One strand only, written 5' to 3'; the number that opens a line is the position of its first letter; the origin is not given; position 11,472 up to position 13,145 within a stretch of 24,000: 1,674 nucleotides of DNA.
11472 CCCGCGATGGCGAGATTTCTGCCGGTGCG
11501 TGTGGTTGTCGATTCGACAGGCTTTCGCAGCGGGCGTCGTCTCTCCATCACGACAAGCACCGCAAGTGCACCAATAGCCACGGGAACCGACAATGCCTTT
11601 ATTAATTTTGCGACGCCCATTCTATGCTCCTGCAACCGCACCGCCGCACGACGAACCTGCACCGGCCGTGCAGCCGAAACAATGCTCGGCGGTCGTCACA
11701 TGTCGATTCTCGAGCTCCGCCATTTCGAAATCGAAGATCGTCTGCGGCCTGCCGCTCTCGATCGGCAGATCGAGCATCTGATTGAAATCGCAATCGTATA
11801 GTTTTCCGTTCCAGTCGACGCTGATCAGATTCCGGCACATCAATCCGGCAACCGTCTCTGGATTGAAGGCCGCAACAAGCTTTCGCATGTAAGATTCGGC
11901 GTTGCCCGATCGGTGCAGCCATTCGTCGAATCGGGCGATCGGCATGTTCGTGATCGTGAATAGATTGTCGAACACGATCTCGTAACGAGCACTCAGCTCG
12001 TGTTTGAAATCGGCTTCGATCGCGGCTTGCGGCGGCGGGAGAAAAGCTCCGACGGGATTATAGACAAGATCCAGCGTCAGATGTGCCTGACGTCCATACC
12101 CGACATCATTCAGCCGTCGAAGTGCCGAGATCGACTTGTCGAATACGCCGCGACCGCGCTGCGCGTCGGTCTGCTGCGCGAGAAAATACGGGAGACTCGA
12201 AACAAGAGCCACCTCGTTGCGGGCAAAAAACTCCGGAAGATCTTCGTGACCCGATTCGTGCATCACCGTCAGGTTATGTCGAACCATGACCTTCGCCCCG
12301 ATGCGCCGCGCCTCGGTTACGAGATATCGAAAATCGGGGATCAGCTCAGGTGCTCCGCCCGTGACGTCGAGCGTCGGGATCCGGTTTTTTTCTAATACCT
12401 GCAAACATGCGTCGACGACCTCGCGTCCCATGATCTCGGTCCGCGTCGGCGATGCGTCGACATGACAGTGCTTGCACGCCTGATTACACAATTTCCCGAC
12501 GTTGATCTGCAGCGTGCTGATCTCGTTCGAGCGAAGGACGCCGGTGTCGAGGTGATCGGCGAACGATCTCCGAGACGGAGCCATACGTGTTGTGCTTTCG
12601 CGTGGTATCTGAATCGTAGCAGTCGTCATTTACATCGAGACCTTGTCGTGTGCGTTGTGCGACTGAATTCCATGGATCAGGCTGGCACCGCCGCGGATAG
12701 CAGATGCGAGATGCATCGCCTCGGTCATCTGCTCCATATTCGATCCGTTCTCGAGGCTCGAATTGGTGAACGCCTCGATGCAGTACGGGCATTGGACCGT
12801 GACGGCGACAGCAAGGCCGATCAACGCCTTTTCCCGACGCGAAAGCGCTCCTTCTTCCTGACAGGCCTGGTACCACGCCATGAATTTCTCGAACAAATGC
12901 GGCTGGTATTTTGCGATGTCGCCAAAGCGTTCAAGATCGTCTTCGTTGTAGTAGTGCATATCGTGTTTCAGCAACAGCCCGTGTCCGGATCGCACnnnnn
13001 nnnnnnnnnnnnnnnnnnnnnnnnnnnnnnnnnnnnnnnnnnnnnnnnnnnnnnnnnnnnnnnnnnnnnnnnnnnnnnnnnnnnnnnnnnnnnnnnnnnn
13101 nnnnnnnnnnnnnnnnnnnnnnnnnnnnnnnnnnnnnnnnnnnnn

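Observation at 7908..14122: Seven-gene arsenosugar-type (ArsM/ArsS) cluster with extra lipid- and redox-type enzymes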

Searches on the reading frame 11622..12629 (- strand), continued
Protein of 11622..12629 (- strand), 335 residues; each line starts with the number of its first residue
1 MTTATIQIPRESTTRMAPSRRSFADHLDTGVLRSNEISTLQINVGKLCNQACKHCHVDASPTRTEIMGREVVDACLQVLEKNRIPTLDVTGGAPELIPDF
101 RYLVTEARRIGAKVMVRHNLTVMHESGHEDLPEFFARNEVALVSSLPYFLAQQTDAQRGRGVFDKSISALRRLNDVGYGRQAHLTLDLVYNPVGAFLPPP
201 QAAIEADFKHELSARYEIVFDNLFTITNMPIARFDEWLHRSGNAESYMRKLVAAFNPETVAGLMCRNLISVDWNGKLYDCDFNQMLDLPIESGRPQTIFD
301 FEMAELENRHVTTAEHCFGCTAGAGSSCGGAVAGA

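Call 46: search_protein_families(library=pfam, proteins=[P0127, P0130, P0138, P0151, P0156, P0158, P0161, P0169, P0182, P0205], max_evalue=0.00001)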
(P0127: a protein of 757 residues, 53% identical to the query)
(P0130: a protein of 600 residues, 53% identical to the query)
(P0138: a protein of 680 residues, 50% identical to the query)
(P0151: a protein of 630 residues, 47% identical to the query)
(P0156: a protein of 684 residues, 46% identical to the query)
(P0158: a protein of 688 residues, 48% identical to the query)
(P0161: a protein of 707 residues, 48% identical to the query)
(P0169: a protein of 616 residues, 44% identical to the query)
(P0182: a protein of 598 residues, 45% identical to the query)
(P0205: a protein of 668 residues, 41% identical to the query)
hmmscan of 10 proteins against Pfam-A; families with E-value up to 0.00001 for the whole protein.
P0127 (757 aa): 2 families
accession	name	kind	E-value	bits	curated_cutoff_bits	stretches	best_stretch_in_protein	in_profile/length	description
PF12345.13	DUF3641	-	2e-51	174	24.9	1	596-729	2-134/134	Protein of unknown function (DUF3641)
PF04055.27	Radical_SAM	-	1.8e-12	48.2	29.5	1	444-576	6-142/166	Radical SAM superfamily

P0130 (600 aa): 2 families
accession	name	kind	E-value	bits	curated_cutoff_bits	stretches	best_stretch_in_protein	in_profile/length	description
PF12345.13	DUF3641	-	3.6e-53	179.6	24.9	1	398-532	1-134/134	Protein of unknown function (DUF3641)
PF04055.27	Radical_SAM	-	4.8e-15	56.6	29.5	1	232-368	1-141/166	Radical SAM superfamily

P0138 (680 aa): 8 families
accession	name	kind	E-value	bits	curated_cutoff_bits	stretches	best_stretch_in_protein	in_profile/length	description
PF12345.13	DUF3641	-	5.9e-52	175.7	24.9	1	184-320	1-134/134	Protein of unknown function (DUF3641)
PF13847.12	Methyltransf_31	-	1.8e-33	115.7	27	1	398-541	3-134/145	Methyltransferase domain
PF08241.18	Methyltransf_11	-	4.5e-17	62.9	21.2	1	403-511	1-95/95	Methyltransferase domain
PF13649.12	Methyltransf_25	-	2e-16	60.9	27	1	402-507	1-97/97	Methyltransferase domain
PF01209.24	Ubie_methyltran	-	1.6e-12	47.7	20.1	1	397-513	46-153/233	ubiE/COQ5 methyltransferase family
PF13489.12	Methyltransf_23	-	3e-12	47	27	1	396-552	20-158/164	Methyltransferase domain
PF08242.18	Methyltransf_12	-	9.1e-11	42.8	30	1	403-509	1-98/98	Methyltransferase domain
PF04055.27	Radical_SAM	-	4.1e-10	40.5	29.5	1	29-165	1-141/166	Radical SAM superfamily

P0151 (630 aa): 9 families
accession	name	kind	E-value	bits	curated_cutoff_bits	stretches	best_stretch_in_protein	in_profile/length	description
PF12345.13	DUF3641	-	1.2e-45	155.3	24.9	1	182-315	3-133/134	Protein of unknown function (DUF3641)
PF13847.12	Methyltransf_31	-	1.7e-32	112.6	27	1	371-521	2-145/145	Methyltransferase domain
PF08241.18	Methyltransf_11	-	1.8e-19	70.6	21.2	1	377-480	1-95/95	Methyltransferase domain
PF13649.12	Methyltransf_25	-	1.6e-18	67.6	27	1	376-476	1-97/97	Methyltransferase domain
PF01209.24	Ubie_methyltran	-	9.4e-13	48.5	20.1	1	368-482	43-153/233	ubiE/COQ5 methyltransferase family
PF04055.27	Radical_SAM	-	6.9e-10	39.8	29.5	1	27-162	3-142/166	Radical SAM superfamily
PF08242.18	Methyltransf_12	-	1.6e-09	38.8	30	1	377-478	1-98/98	Methyltransferase domain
PF13489.12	Methyltransf_23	-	5.6e-09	36.4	27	1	370-524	20-161/164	Methyltransferase domain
PF01135.25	PCMT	-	2e-06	28.2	20.3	1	366-440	67-142/210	Protein-L-isoaspartate(D-aspartate) O-methyltransferase (PCMT)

P0156 (684 aa): 8 families
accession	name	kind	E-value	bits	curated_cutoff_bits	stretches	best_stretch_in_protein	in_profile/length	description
PF12345.13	DUF3641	-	3.4e-50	170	24.9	1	546-679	1-133/134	Protein of unknown function (DUF3641)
PF13847.12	Methyltransf_31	-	2.3e-33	115.4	27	1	67-204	3-132/145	Methyltransferase domain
PF08241.18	Methyltransf_11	-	1.1e-19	71.2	21.2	1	72-180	1-95/95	Methyltransferase domain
PF13649.12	Methyltransf_25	-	1.4e-18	67.8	27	1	71-176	1-97/97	Methyltransferase domain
PF08242.18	Methyltransf_12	-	2.7e-14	54.1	30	1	72-178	1-98/98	Methyltransferase domain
PF01209.24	Ubie_methyltran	-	1.5e-13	51.1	20.1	1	66-180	46-151/233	ubiE/COQ5 methyltransferase family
PF13489.12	Methyltransf_23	-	1.2e-10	41.8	27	1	67-195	22-131/164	Methyltransferase domain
PF04055.27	Radical_SAM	-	2e-08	35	29.5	1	391-473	1-90/166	Radical SAM superfamily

P0158 (688 aa): 2 families
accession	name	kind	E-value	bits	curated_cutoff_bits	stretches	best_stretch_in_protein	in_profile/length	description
PF12345.13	DUF3641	-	2.6e-48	163.9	24.9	1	531-671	1-133/134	Protein of unknown function (DUF3641)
PF04055.27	Radical_SAM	-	2e-09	38.3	29.5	1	379-513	4-142/166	Radical SAM superfamily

P0161 (707 aa): 8 families
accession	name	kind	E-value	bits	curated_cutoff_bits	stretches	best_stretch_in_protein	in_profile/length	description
PF12345.13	DUF3641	-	4.3e-46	156.7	24.9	1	188-319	1-134/134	Protein of unknown function (DUF3641)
PF13847.12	Methyltransf_31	-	8.1e-32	110.3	27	1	419-553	4-132/145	Methyltransferase domain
PF08241.18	Methyltransf_11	-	7.9e-20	71.7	21.2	1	423-529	1-95/95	Methyltransferase domain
PF13649.12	Methyltransf_25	-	1.3e-18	67.9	27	1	422-525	1-97/97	Methyltransferase domain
PF08242.18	Methyltransf_12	-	2.3e-13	51.1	30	1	423-526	1-97/98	Methyltransferase domain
PF01209.24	Ubie_methyltran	-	6.9e-12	45.6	20.1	1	419-528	48-150/233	ubiE/COQ5 methyltransferase family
PF13489.12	Methyltransf_23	-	6.9e-11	42.6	27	1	416-547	20-132/164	Methyltransferase domain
PF04055.27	Radical_SAM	-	2.2e-06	28.4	29.5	1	34-133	1-102/166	Radical SAM superfamily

P0169 (616 aa): 2 families
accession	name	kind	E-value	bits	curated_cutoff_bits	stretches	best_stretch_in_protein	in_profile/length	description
PF12345.13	DUF3641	-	9.2e-49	165.4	24.9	1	481-612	1-133/134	Protein of unknown function (DUF3641)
PF04055.27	Radical_SAM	-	1.2e-12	48.7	29.5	1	326-463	1-142/166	Radical SAM superfamily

P0182 (598 aa): 3 families
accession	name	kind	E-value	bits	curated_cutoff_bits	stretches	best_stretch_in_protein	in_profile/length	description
PF12345.13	DUF3641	-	1.9e-39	135.2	24.9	1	183-313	1-132/134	Protein of unknown function (DUF3641)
PF02627.25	CMD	-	1.4e-15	57.5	23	1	523-590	16-79/84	Carboxymuconolactone decarboxylase family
PF04055.27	Radical_SAM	-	1.7e-14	54.7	29.5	1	27-164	2-142/166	Radical SAM superfamily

P0205 (668 aa): 8 families
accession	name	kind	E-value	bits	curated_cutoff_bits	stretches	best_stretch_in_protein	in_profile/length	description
PF12345.13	DUF3641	-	7.9e-47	159.1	24.9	1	174-306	1-133/134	Protein of unknown function (DUF3641)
PF13847.12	Methyltransf_31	-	2.2e-28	99.2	27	1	381-522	3-133/145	Methyltransferase domain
PF13649.12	Methyltransf_25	-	2.4e-15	57.4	27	1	385-489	1-97/97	Methyltransferase domain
PF04055.27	Radical_SAM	-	6.7e-15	56.1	29.5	1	20-157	1-142/166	Radical SAM superfamily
PF08241.18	Methyltransf_11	-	1.7e-13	51.4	21.2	1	386-493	1-95/95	Methyltransferase domain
PF01209.24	Ubie_methyltran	-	4.6e-12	46.2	20.1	1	381-492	47-150/233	ubiE/COQ5 methyltransferase family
PF08242.18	Methyltransf_12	-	8.4e-09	36.5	30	1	386-490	1-97/98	Methyltransferase domain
PF13489.12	Methyltransf_23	-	4e-07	30.4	27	1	381-505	22-128/164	Methyltransferase domain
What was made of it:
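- On ArsM (As(III) S-adenosylmethionine methyltransferase): ArsS-methyltransferase fusions occur in 5 of 10 long ArsS homologues (call 46).
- ArsS is fused to ArsM-type methyltransferases in 5 of 10 long homologues and to a CMD domain in 1 of 10 (call 46). ArsS-ArsM fusions are common (call 46).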

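Call 68: search_protein_families(library=ncbifam, proteins=[L060:9572-9907:+, L060:9911-10957:+, L060:11026-11616:+, L060:11632-12327:+, L060:12338-13795:+, L060:13889-14677:+, L074:4583-5407:+, L074:8194-8511:+, L071:8328-9833:+], max_evalue=0.00001)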
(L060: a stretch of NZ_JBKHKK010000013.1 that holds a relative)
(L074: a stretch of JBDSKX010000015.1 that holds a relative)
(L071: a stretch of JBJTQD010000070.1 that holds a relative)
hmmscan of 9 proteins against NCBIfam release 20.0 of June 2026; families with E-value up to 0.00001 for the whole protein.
L060:9572-9907:+ (111 aa): 3 families
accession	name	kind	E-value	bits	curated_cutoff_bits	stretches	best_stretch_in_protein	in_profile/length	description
TIGR04169.1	perox_w_seleSAM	hypoth_equivalog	7.6e-51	170.8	120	1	3-111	1-109/109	arsenosugar biosynthesis-associated peroxidase-like protein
TIGR00778.1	ahpD_dom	domain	4.6e-11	42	27.8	1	41-89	3-51/51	alkylhydroperoxidase AhpD family core domain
TIGR01926.1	peroxid_rel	subfamily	5.5e-06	26.3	81.8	0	20-83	38-102/178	peroxidase-related enzyme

L060:9911-10957:+ (348 aa): 18 families
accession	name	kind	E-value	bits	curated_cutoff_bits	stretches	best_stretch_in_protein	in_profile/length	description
TIGR04167.1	rSAM_SeCys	equivalog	3.6e-138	459.9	300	1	44-345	2-302/303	arsenosugar biosynthesis radical SAM (seleno)protein ArsS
NF045574.1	sacti_mat_StsB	exception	4.3e-09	35.7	625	1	56-190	102-232/466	StsB family radical SAM/SPASM domain sactipeptide maturase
NF050035.1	rSAM_WgK_link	exception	6.7e-09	35.2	650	1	52-196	11-151/367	radical SAM/SPASM peptide maturase WgkB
TIGR02666.1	moaA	equivalog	7.5e-09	35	284.05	1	53-133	13-101/336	GTP 3',8-cyclase MoaA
TIGR04053.2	TIGR04053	equivalog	7.6e-09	35.3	395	1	56-192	14-151/366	TIGR04053 family radical SAM/SPASM domain-containing protein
TIGR02668.1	moaA_archaeal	equivalog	4.4e-08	32.5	325.25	1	49-135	9-97/303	GTP 3',8-cyclase MoaA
TIGR04078.1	rSAM_yydG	equivalog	4.8e-08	32.8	300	1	53-134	4-87/309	YydG family radical SAM peptide epimerase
TIGR04317.1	W_rSAM_matur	equivalog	8.9e-08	31.6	380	1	54-187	8-137/349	tungsten cofactor oxidoreductase radical SAM maturase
TIGR03962.1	mycofact_rSAM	equivalog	9.2e-08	31.6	265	1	57-191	19-149/339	mycofactocin radical SAM maturase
TIGR03978.1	rSAM_paired_1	equivalog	1.5e-07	30.6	370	1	14-188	49-229/466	His-Xaa-Ser system radical SAM maturase HxsB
NF001199.0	PRK00164.2-1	equivalog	2.7e-07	30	231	1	49-135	11-99/308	GTP 3',8-cyclase MoaA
TIGR04055.1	rSAM_NirJ2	equivalog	3.8e-07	29.9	500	1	54-191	4-138/326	putative heme d1 biosynthesis radical SAM protein NirJ2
NF049973.1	radical_Rv1681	equivalog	9.2e-07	28.1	380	1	59-193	81-213/326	Rv1681 family radical SAM protein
TIGR04054.1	rSAM_NirJ1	equivalog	1.1e-06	27.5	650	1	51-193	37-176/387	putative heme d1 biosynthesis radical SAM protein NirJ1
NF047865.1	rSAM_PapB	equivalog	2.2e-06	27.2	340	0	54-187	7-150/330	PapB family radical SAM/SPASM ranthipeptide maturase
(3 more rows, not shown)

L060:11026-11616:+ (196 aa): 2 families
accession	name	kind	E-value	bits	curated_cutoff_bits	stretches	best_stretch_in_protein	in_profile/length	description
TIGR04282.1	glyco_like_cofC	hypoth_equivalog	1.4e-60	204.3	134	1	5-190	1-189/189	TIGR04282 family arsenosugar biosynthesis glycosyltransferase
TIGR03552.1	F420_cofC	equivalog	4.4e-07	29.7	105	1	16-192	11-186/196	2-phospho-L-lactate guanylyltransferase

L060:11632-12327:+ (231 aa): 8 families
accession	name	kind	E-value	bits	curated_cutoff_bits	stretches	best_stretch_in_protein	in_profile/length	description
TIGR04283.1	glyco_like_mftF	equivalog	2.9e-68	229.7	182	1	2-221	1-221/221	TIGR04283 family arsenosugar biosynthesis glycosyltransferase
TIGR03965.1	mycofact_glyco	equivalog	2.3e-10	39.9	280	1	2-101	76-181/467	mycofactocin biosynthesis glycosyltransferase MftF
NF010496.0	PRK13915.1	equivalog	1.9e-09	37.1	262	1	2-90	33-132/307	glucosyl-3-phosphoglycerate synthase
TIGR04182.1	glyco_TIGR04182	equivalog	8.8e-09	35.2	325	1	2-89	2-87/293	S-layer glycoprotein N-glycosyltransferase AglJ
TIGR03937.1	PgaC_IcaA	equivalog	4.8e-08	32.4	422.3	1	1-89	46-140/407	poly-beta-1,6-N-acetyl-D-glucosamine synthase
NF058614.1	PPMAGASynPpgS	equivalog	5e-07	29.4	370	1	4-57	4-53/226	polyprenyl-phospho-N-acetylgalactosaminyl synthase PpgS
NF041875.1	EPS_EpsD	equivalog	6.5e-07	29.1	370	0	2-91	1-96/325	exopolysaccharide biosynthesis glycosyltransferase EpsD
NF007482.0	PRK10073.1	equivalog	8.2e-07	28.3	423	1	2-84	8-95/334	glycosyltransferase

L060:12338-13795:+ (485 aa): 47 families (the best 25 are shown)
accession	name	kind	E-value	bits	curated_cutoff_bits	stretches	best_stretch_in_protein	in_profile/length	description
NF004991.0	PRK06370.1-3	subfamily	4.4e-113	378.5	620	1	12-478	35-501/509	FAD-containing oxidoreductase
TIGR01350.1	lipoamide_DH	equivalog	7.5e-95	318.3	408.8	1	12-454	1-444/461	dihydrolipoyl dehydrogenase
TIGR02053.1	MerA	equivalog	1.3e-85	288.2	454.45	1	13-452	1-441/465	mercury(II) reductase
NF004947.0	PRK06292.2-5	equivalog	3.2e-75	253.8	592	1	12-456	3-450/474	dihydrolipoyl dehydrogenase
NF004945.0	PRK06292.2-3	equivalog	1.1e-72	245.5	494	1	12-452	3-440/457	dihydrolipoyl dehydrogenase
NF004943.0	PRK06292.2-1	equivalog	1.5e-71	241.5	432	1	12-453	3-444/456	dihydrolipoyl dehydrogenase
NF004776.0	PRK06116.1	equivalog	2.8e-71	240.9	480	1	10-435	2-424/450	glutathione-disulfide reductase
NF004992.0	PRK06370.1-4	equivalog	2.7e-68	230.5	629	1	12-464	4-455/459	FAD-containing oxidoreductase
NF005884.0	PRK07846.1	equivalog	8.5e-65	219.1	501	1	12-448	3-434/454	mycothione reductase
NF004939.0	PRK06292.1-1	equivalog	1.4e-64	218.5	435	1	9-453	2-447/476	dihydrolipoyl dehydrogenase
NF041853.1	hythiocyan_redase_MerA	equivalog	1.7e-61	208.4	650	1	12-454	3-431/440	hypothiocyanous acid reductase MerA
NF004946.0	PRK06292.2-4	subfamily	2.8e-61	207.8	634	1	12-465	3-471/487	dihydrolipoyl dehydrogenase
NF005572.0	PRK07251.1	equivalog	3.5e-60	203.9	537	1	12-452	3-427/438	FAD-containing oxidoreductase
TIGR01424.1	gluta_reduc_2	equivalog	3.9e-59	200.4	606.05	1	11-433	1-418/446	glutathione-disulfide reductase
NF003585.0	PRK05249.1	equivalog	3.1e-58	197.5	465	1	9-452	3-445/464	Si-specific NAD(P)(+) transhydrogenase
NF004990.0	PRK06370.1-1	equivalog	6.6e-49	166.8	842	1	12-465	4-456/459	FAD-containing oxidoreductase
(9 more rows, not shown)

L060:13889-14677:+ (262 aa): 1 family
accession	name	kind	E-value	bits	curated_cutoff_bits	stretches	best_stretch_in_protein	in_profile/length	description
NF052566.1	OrLpdHdlsOlsERhiz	equivalog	5.5e-17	62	475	1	82-241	112-268/293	ornithine lipid hydroxylase OlsE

L074:4583-5407:+ (274 aa): 11 families
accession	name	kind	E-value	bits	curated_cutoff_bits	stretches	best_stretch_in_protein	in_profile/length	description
NF006054.0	PRK08202.1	equivalog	1.5e-100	336.2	218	1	6-273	5-273/274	purine-nucleoside phosphorylase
TIGR01697.1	PNPH-PUNA-XAPA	subfamily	1e-85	287.1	197.1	1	26-271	2-246/247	inosine/guanosine/xanthosine phosphorylase family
TIGR01700.1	PNPH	equivalog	1.3e-84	283.5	293.35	1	26-270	2-247/249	purine nucleoside phosphorylase I, inosine and guanosine-specific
TIGR01698.1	PUNP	equivalog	2.6e-65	220.3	302.6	1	26-271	2-244/245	purine-nucleoside phosphorylase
TIGR01699.1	XAPA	equivalog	3.1e-58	197.3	370.9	1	28-238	4-214/248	xanthosine phosphorylase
TIGR01694.1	MTAP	equivalog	2e-28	99.4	274.85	1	65-272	33-239/240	S-methyl-5'-thioadenosine phosphorylase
NF006599.0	PRK09136.1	equivalog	4.4e-25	88.3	223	1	65-271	35-244/247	S-methyl-5'-thioinosine phosphorylase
NF006334.0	PRK08564.1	equivalog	2.8e-24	85.7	382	1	23-273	7-249/267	S-methyl-5'-thioadenosine phosphorylase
NF005876.0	PRK07823.1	equivalog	5.3e-17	61.8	306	1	24-238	6-208/267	S-methyl-5'-thioadenosine phosphorylase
NF006492.0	PRK08931.1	equivalog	4.6e-16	59.1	437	1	67-271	39-244/291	S-methyl-5'-thioadenosine phosphorylase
NF005657.0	PRK07432.1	equivalog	2.4e-11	43.3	453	1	23-258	3-234/291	S-methyl-5'-thioadenosine phosphorylase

L074:8194-8511:+ (105 aa): 0 families

L071:8328-9833:+ (501 aa): 46 families (the best 25 are shown)
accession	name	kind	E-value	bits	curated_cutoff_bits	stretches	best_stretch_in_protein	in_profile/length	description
NF004991.0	PRK06370.1-3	subfamily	2.7e-221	735.5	620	1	7-501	7-508/509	FAD-containing oxidoreductase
TIGR02053.1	MerA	equivalog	1.2e-111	374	454.45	1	36-480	1-453/465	mercury(II) reductase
TIGR01350.1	lipoamide_DH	equivalog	6.9e-104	348.1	408.8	1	36-480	2-454/461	dihydrolipoyl dehydrogenase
NF004992.0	PRK06370.1-4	equivalog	6.3e-92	308.4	629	1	35-477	4-452/459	FAD-containing oxidoreductase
NF004990.0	PRK06370.1-1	equivalog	7.3e-82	275.5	842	1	35-477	4-452/459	FAD-containing oxidoreductase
NF004947.0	PRK06292.2-5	equivalog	2.2e-78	264.2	592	1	35-475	3-453/474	dihydrolipoyl dehydrogenase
NF004946.0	PRK06292.2-4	subfamily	4.1e-74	250.1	634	1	35-479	3-470/487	dihydrolipoyl dehydrogenase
NF004776.0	PRK06116.1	equivalog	7.1e-74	249.4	480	1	35-468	4-441/450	glutathione-disulfide reductase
NF005883.0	PRK07845.1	equivalog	1.8e-72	244.8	479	1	37-481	4-460/466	NAD(P)H-quinone dehydrogenase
NF010311.1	PRK13748.1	subfamily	3.6e-72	244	600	1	34-481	96-549/560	mercury(II) reductase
NF004943.0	PRK06292.2-1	equivalog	1.4e-71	241.6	432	1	35-479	3-454/456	dihydrolipoyl dehydrogenase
NF040477.1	chlor_oxi_RclA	equivalog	6.3e-71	239.3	740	1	35-476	3-436/441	reactive chlorine resistance oxidoreductase RclA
NF041853.1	hythiocyan_redase_MerA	equivalog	5.8e-69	233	650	1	35-476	3-437/440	hypothiocyanous acid reductase MerA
NF005572.0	PRK07251.1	equivalog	8.1e-68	229.1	537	1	35-473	3-432/438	FAD-containing oxidoreductase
NF003585.0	PRK05249.1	equivalog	1.4e-66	225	465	1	35-477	6-454/464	Si-specific NAD(P)(+) transhydrogenase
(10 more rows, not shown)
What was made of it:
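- On OlsE ornithine-lipid hydroxylase (NF052566): L060's copy scores 62 bits (call 68).
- On NF004991 (PRK06370.1-3 'FAD-containing oxidoreductase' subfamily): This is still its best family, and the ArsS-adjacent L071 homologue passes at 735 (call 68).
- Closest known: Mercuric reductase MerA and MerA-like 'FAD-containing oxidoreductase'. Same: L071's copy passes the NF004991 cut-off (call 68).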

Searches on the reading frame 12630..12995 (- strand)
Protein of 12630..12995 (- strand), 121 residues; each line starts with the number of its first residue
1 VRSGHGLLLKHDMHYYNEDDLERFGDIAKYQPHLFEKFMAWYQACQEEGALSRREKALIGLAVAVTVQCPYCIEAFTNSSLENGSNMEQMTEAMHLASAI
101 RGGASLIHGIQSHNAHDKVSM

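Call 3: search_protein_families(library=ncbifam, proteins=[window:12630-12995:-], max_evalue=0.001)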
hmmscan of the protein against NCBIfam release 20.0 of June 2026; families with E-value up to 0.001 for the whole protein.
window:12630-12995:- (121 aa): 6 families
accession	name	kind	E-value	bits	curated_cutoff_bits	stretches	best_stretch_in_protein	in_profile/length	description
TIGR04169.1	perox_w_seleSAM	hypoth_equivalog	6.1e-45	151.8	120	1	14-121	2-109/109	arsenosugar biosynthesis-associated peroxidase-like protein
TIGR00778.1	ahpD_dom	domain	1.1e-06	28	27.8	1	49-95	1-47/51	alkylhydroperoxidase AhpD family core domain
NF041537.1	ArsM_AhpD_UU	exception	5.1e-05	22.2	510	1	35-110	265-338/345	arsenite methyltransferase/AhpD domain selenoprotein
NF041047.1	GSU3128_fam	equivalog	8.6e-05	22.6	110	1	50-95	16-61/84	GSU3128 family (seleno)protein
TIGR01926.1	peroxid_rel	subfamily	0.00011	22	81.8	1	31-78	39-88/178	peroxidase-related enzyme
NF045649.1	2X_seleno_MduS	exception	0.00037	19.6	380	1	35-100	235-300/338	methyltransferase domain-containing selenoprotein MduS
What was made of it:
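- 12630..12959 (-): AhpD/CMD-fold protein with a CPYC motif (TIGR04169, 'arsenosugar biosynthesis-associated peroxidase-like'), 109 aa from the ATG. The ORF could start at 12995. Call 3: NF041537 is an ArsM/AhpD fusion family.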

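Call 4: search_protein_families(library=pfam, proteins=[window:12630-12995:-], max_evalue=0.001)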
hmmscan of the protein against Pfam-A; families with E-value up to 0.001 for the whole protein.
window:12630-12995:- (121 aa): 1 family
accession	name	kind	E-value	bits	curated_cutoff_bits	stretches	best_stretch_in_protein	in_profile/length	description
PF02627.25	CMD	-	2.4e-13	50.3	23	1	32-108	1-77/84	Carboxymuconolactone decarboxylase family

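Call 63: search_solved_structures(query=window:12630-12959:-, max_evalue=0.01, show_alignments=1)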
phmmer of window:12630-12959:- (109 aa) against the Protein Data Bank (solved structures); distinct sequences matched with E-value up to 0.01: 7.
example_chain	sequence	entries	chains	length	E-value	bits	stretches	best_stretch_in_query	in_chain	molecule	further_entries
5dik_A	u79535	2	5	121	5.3e-11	45.9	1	9-106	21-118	Alkyl hydroperoxide reductase AhpD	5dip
7y4r_A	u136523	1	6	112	5.3e-11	45.9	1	11-106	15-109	CMD domain-containing protein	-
3bey_A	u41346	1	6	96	2.1e-09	40.8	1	19-94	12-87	Conserved protein O27018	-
2cwq_A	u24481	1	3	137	0.00011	25.7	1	22-97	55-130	hypothetical protein TTHA0727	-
1vke_A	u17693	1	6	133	0.0025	21.3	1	26-94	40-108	carboxymuconolactone decarboxylase family protein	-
1p8c_A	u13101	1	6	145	0.003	21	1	26-94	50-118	conserved hypothetical protein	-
4g9q_A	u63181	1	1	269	0.0039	20.6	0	34-86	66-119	4-carboxymuconolactone decarboxylase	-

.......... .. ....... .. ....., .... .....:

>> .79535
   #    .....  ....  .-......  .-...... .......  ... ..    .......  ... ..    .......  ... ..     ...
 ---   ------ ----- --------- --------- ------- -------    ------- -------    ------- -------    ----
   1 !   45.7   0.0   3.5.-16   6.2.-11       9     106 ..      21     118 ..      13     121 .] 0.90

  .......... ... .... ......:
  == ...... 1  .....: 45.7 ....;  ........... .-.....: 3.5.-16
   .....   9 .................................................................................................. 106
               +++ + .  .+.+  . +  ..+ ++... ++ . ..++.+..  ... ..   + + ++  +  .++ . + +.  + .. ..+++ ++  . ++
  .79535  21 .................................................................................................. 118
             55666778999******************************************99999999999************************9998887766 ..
